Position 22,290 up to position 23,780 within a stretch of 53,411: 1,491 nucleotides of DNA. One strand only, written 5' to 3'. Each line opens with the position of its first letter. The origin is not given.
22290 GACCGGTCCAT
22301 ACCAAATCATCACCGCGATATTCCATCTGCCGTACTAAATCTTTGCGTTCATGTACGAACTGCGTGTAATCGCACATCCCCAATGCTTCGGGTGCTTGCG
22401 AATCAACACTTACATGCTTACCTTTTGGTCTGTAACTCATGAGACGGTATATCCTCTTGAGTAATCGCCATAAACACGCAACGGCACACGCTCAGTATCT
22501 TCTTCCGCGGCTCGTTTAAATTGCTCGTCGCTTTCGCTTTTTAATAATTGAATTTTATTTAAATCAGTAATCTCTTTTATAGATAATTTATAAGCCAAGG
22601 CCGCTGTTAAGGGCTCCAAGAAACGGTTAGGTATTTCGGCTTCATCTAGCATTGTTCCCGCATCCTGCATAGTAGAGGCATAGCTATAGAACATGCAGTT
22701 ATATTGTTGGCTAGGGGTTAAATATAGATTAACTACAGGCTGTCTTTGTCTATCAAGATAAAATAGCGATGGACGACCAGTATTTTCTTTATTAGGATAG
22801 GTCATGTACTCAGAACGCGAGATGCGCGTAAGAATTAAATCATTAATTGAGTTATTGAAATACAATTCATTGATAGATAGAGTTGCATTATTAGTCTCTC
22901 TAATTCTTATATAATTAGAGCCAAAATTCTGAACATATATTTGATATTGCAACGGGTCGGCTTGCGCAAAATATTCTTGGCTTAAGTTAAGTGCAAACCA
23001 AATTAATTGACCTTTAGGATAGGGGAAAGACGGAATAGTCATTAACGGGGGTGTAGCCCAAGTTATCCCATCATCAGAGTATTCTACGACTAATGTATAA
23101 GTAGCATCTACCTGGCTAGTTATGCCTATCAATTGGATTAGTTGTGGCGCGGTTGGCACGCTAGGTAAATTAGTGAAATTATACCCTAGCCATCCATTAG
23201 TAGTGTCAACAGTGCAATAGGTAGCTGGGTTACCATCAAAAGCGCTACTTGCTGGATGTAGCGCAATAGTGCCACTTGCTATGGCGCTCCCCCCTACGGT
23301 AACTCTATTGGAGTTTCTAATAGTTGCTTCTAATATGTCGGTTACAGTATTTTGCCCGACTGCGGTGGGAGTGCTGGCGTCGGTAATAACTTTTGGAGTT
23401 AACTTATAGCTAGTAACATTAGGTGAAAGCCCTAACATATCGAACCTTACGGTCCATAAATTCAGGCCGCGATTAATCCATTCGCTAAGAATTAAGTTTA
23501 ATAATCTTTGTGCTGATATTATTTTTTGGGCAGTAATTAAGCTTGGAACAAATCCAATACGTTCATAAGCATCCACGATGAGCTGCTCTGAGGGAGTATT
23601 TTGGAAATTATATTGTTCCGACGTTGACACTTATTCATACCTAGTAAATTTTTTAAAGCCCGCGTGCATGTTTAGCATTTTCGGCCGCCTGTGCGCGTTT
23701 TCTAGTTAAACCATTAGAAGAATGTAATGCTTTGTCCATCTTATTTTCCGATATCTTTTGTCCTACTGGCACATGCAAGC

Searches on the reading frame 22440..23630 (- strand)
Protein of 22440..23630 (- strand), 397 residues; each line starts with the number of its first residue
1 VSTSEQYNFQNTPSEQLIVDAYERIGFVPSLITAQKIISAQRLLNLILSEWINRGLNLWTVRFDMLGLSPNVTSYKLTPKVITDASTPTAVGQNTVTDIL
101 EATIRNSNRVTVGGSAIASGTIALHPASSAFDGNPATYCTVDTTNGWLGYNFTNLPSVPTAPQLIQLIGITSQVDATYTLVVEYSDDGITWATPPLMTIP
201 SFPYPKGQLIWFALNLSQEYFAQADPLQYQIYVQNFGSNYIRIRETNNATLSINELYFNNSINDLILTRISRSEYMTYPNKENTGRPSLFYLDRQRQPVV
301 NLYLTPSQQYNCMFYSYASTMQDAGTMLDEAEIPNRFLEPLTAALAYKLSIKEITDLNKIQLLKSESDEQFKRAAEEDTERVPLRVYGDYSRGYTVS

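Call 56: search_protein_families(library=phrogs, proteins=[window:22440-23630:-], max_evalue=0.001)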
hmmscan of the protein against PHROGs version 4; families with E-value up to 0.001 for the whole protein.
window:22440-23630:- (397 aa): 3 families
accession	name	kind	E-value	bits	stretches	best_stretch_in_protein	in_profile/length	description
phrog_12985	-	unknown function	1.2e-16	62.2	2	15-117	5-105/238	-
phrog_17517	-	tail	4.9e-05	23.6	1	112-270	25-169/227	tail protein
phrog_10304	-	head and packaging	0.00033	21.2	1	107-195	102-195/213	virion structural protein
